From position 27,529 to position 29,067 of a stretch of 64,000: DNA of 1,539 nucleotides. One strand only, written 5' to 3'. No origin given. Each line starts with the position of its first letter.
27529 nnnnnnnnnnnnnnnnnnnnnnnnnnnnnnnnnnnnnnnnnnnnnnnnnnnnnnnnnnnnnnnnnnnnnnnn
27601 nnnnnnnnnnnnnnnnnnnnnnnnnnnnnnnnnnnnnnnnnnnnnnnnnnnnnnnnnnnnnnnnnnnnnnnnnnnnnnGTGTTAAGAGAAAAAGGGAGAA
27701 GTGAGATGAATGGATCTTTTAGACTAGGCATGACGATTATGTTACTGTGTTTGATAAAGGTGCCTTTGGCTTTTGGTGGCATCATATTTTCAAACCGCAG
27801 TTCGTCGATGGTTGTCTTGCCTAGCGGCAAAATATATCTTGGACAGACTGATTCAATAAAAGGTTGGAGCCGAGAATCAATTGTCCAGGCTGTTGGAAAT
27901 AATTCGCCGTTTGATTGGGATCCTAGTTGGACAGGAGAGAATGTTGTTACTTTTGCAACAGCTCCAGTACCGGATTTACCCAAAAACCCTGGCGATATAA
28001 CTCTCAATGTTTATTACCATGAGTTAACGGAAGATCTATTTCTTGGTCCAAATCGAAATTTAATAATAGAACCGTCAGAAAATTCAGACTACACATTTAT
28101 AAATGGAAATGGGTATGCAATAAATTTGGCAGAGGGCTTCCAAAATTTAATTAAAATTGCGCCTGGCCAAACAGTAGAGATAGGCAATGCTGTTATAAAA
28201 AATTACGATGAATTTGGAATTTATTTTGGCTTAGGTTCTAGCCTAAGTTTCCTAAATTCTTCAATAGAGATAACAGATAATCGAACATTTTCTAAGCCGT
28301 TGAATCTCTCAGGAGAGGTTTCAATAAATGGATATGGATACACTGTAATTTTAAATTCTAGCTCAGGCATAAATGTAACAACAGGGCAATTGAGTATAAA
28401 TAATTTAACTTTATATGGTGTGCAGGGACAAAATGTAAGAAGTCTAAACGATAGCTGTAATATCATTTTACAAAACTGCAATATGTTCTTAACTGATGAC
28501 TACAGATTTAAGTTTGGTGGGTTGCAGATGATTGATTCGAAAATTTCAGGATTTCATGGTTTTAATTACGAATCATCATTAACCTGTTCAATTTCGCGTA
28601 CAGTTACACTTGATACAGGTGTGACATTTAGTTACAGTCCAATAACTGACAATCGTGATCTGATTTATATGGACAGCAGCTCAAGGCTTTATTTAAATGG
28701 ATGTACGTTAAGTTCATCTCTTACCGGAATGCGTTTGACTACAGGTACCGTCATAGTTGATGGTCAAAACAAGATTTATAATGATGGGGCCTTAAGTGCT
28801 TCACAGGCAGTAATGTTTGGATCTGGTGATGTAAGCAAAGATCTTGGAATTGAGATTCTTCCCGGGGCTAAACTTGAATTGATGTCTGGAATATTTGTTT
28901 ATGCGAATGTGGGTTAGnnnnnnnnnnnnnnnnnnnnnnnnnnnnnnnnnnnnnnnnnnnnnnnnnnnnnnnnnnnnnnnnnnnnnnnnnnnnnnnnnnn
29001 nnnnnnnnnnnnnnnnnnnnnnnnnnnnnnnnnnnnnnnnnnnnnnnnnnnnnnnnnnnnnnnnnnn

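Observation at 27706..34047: Split scaffold: propellers are inserted at one site inside a beta-helix-like domain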

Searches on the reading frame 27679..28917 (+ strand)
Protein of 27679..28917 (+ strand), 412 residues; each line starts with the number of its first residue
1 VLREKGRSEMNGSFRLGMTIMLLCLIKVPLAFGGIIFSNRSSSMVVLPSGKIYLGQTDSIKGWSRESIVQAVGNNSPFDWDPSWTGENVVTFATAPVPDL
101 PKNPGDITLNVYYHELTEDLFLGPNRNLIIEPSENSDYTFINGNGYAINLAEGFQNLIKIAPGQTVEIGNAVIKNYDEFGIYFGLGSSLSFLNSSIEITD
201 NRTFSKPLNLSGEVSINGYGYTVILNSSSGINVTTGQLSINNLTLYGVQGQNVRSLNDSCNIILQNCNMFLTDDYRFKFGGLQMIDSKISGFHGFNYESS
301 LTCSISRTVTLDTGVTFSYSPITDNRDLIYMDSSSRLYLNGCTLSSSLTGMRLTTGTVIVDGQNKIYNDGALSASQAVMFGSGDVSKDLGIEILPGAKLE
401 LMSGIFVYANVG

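Call 4: search_protein_families(library=pfam, proteins=[window:27679-28917:+], max_evalue=0.1)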
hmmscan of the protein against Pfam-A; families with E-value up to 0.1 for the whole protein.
window:27679-28917:+ (412 aa): 1 family
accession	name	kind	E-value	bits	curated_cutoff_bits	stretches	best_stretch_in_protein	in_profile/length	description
PF20585.4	Pectate_lyase_5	-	0.00019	22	24.3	0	123-182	31-97/126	Putative pectate lyase-like adhesive domain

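Call 5: search_protein_families(library=ncbifam, proteins=[window:27679-28917:+], max_evalue=0.1)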
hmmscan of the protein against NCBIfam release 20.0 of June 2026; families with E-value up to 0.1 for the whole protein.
window:27679-28917:+ (412 aa): 0 families

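Call 9: find_homologous_proteins(query=window:27679-28917:+, max_evalue=0.001)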
Query window:27679-28917:+ (412 aa): 17 proteins with E <= 0.001 among 4471 candidates.
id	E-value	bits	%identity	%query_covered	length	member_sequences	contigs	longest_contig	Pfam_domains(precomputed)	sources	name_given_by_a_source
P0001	1.2e-254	862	96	98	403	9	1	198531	-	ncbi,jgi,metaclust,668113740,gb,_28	metaclust:\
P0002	1.9e-236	802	98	90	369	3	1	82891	-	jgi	jgi:hypothetical protein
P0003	2.2e-229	779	87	98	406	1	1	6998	-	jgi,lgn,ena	-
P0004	1.4e-227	773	87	98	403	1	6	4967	-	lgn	-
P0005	6.5e-174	596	67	98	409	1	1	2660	-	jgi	jgi:hypothetical protein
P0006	5.4e-167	574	66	98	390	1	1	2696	-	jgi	jgi:hypothetical protein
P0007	4.1e-164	564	65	94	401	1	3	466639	-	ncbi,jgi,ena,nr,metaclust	ncbi:MAG: hypothetical protein US49_C0001G0049 [candidate division TM6 bacterium GW2011_GWF2_37_49]|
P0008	7.7e-162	557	65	95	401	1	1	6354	-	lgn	-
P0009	1.2e-159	550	62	95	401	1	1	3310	-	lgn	-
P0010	1.3e-151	523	76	76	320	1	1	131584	-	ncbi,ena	-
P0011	4.3e-146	505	57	97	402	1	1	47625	-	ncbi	-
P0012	4.2e-139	482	57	95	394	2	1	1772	-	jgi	jgi:hypothetical protein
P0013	9.2e-137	474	56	92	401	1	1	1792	-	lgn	-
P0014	1.4e-135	470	54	97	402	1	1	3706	-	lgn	-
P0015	6.0e-135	468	56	96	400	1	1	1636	-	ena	-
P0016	1.5e-134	467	55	97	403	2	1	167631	-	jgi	jgi:hypothetical protein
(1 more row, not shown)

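Call 23: predict_structure(alignment_id=A1)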
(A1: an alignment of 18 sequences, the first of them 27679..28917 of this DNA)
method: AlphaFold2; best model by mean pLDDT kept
length: 412 residues; sequences in the alignment: 18
mean_pLDDT: 79.1   pTM: 0.69
mean pLDDT of the five models: 79.1, 78.7, 78.7, 77.7, 77.6
residues with pLDDT >= 90: 215; 70-90: 98; 50-70: 15; < 50: 84
segments of 3 or more residues with pLDDT < 50: 1-8, 27-43, 45-103
pLDDT, mean of each block of 10 residues (from residue 1): 40 71 55 41 41 42 37 37 32 34 73 92 89 91 93 88 94 89 91 92 91 93 91 95 96 92 97 94 96 93 91 92 73 93 89 91 92 86 88 95 92 79
secondary structure, 60 per line:
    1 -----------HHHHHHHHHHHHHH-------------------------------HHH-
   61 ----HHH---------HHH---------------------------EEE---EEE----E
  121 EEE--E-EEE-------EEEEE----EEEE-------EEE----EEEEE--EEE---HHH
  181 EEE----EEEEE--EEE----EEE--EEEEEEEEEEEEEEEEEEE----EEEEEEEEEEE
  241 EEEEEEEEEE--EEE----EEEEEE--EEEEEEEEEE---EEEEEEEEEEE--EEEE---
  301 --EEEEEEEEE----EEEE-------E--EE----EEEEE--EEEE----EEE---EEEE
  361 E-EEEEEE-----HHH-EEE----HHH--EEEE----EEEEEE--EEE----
elements in order: H12-25 E107-109 E113-115 E120-123 E128-130 E138-142 E147-150 E158-160 E165-169 E172-174 E181-183 E188-192 E195-197 E202-204 E207-225 E230-250 E253-255 E260-265 E268-277 E281-291 E294-297 E303-311 E316-319 E336-340 E343-346 E351-353 E357-361 E363-368 E378-380 E390-393 E398-403 E406-408

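Call 28: fold_search(model_id=the predicted structure, library=pdb)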
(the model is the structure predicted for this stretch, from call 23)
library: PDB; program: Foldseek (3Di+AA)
matches with E <= 10: 392; with E <= 0.001: 0
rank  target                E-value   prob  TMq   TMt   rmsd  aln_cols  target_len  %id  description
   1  8ikw_B                4.0e-03  0.94  0.24  0.27  13.6       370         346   13  A complex structure of PGIP-PG (released 2024-02-07)
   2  1nhc_A                2.8e-02  0.77  0.24  0.28  13.1       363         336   13  Structural insights into the processivity of endopolygalacturonase I from Aspergillus niger (released 2003-11-25)
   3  4q1q_A                3.3e-02  0.69  0.21  0.28  12.4       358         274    8  Crystal structure of TibC-catalyzed hyper-glycosylated TibA55-350 fragment (released 2014-09-17)
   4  5g5n_C                4.0e-02  0.51  0.22  0.24  12.2       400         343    9  Structure of the snake adenovirus 1 hexon-interlacing LH3 protein, methylmercury chloride derivative (released 2017-06-07)
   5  5ny0                  4.9e-02  0.60  0.22  0.25  13.9       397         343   12  L. reuters 100-23 SRRP (released 2018-03-21)
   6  5g5n_B                5.1e-02  0.47  0.22  0.24  12.1       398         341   10  Structure of the snake adenovirus 1 hexon-interlacing LH3 protein, methylmercury chloride derivative (released 2017-06-07)
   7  6k0m                  5.6e-02  0.28  0.19  0.15  14.5       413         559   10  Catalytic domain of GH87 alpha-1,3-glucanase from Paenibacillus glycanilyticus FH11 (released 2019-12-25)
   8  5zku_A                6.8e-02  0.77  0.24  0.23  14.3       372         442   13  Crystal structure of DFA-IIIase from Arthrobacter chlorophenolicus A6 in complex with DFA-III (released 2018-12-19)
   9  5zla_A                6.8e-02  0.57  0.23  0.22  14.6       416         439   12  Crystal structure of mutant C387A of DFA-IIIase from Arthrobacter chlorophenolicus A6 in complex with DFA-III (released 2018-12-19)
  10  1qrc                  6.8e-02  0.51  0.26  0.21  12.3       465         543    9  TAILSPIKE PROTEIN, MUTANT W391A (released 2000-04-12)
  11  5zku_F                9.0e-02  0.47  0.22  0.21  14.9       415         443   12  Crystal structure of DFA-IIIase from Arthrobacter chlorophenolicus A6 in complex with DFA-III (released 2018-12-19)
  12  5g5n_A                1.1e-01  0.35  0.22  0.25  12.1       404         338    9  Structure of the snake adenovirus 1 hexon-interlacing LH3 protein, methylmercury chloride derivative (released 2017-06-07)
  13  6kqs_A                1.1e-01  0.25  0.19  0.15  15.0       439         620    9  Crystal Structure of GH136 lacto-N-biosidase from Eubacterium ramulus - selenomethionine derivative (released 2020-06-10)
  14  5zla_B                1.2e-01  0.41  0.21  0.20  14.7       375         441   11  Crystal structure of mutant C387A of DFA-IIIase from Arthrobacter chlorophenolicus A6 in complex with DFA-III (released 2018-12-19)
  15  9bev_A                1.2e-01  0.25  0.19  0.15  17.5       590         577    8  Structure of GH110A in complex with a lambda-carrageenan oligosaccharide (released 2025-08-27)
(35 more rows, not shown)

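Call 40: find_related_loci(query=A4, collection=genome_contigs, flank=10000)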
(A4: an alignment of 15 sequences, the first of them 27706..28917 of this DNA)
Query A4 (403 aa) in genome_contigs; peptide patterns used: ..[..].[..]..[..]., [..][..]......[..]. (x = any residue, [..] = any of these).
33 stretches matched a pattern; 5 encode a relative of the query (tblastn E <= 1e-3); 5 distinct loci.
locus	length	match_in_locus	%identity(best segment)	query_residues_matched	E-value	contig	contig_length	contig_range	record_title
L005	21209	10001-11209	97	1-403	0e+0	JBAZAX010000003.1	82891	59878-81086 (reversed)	MAG: Candidatus Babeliales bacterium isolate SO_2017_GW1_1 NODE_1783_length_82891_cov_1.173167_OW334_2017, whole genome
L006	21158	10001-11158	65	17-402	5e-169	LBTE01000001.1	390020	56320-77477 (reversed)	MAG: candidate division TM6 bacterium GW2011_GWF2_37_49 US49_C0001, whole genome shotgun sequence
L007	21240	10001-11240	76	1-402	4e-170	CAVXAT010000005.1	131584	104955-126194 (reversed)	MAG: uncultured bacterium isolate MFD01231.bin.2.11 genome assembly, contig: contig_15078, whole genome shotgun sequence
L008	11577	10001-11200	57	4-402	1e-152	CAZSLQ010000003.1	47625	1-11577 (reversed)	MAG TPA_asm: uncultured Pseudomonadota bacterium isolate SRP239243_co2_377 genome assembly, contig: NODE_944_length_4762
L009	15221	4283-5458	55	11-402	7e-141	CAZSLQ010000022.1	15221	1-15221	MAG TPA_asm: uncultured Pseudomonadota bacterium isolate SRP239243_co2_377 genome assembly, contig: NODE_6460_length_152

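Call 70: find_encoding_contigs(protein=P0016, flank=10000, max_places=2)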
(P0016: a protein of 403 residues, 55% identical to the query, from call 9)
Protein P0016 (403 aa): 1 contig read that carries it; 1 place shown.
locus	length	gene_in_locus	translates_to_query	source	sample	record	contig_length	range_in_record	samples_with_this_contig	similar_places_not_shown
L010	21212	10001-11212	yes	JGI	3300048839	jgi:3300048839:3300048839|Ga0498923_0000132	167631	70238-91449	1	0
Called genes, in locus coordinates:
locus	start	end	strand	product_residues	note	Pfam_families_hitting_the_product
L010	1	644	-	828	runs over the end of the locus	PF00521:DNA_topoisoIV, PF03989:DNA_gyraseA_C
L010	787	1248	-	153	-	PF04608:PgpA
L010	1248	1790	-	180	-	PF01066:CDP-OH_P_transf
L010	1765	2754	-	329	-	-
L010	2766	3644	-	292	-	PF03755:YicC-like_N, PF08340:YicC-like_C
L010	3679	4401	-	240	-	PF20772:TACO1_YebC_N, PF01709:Transcrip_reg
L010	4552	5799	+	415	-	PF12704:MacB_PCD, PF02687:FtsX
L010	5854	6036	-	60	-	-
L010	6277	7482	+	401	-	PF00162:PGK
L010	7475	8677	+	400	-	PF25917:BSH_RND, PF25973:BSH_CzcB (faint)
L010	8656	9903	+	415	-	PF12704:MacB_PCD, PF02687:FtsX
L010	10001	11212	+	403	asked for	-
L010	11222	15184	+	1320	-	PF04762:Beta-prop_ELP1_1st (weak), PF10282:Lactonase (weak), PF24814:WD40_Prp19 (weak), PF25174:Beta-prop_THOC3, PF10282:Lactonase (weak), PF23414:Beta-prop_EML_2, PF24807:WD40_CDC20-Fz (weak), PF10282:Lactonase, +16 more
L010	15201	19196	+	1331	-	PF25174:Beta-prop_THOC3, PF10282:Lactonase, PF25174:Beta-prop_THOC3, PF23381:Beta-prop_IFT122_1st, PF23414:Beta-prop_EML_2, PF25174:Beta-prop_THOC3, PF26550:Tricorn_2nd, PF23414:Beta-prop_EML_2, +24 more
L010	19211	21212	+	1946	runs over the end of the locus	-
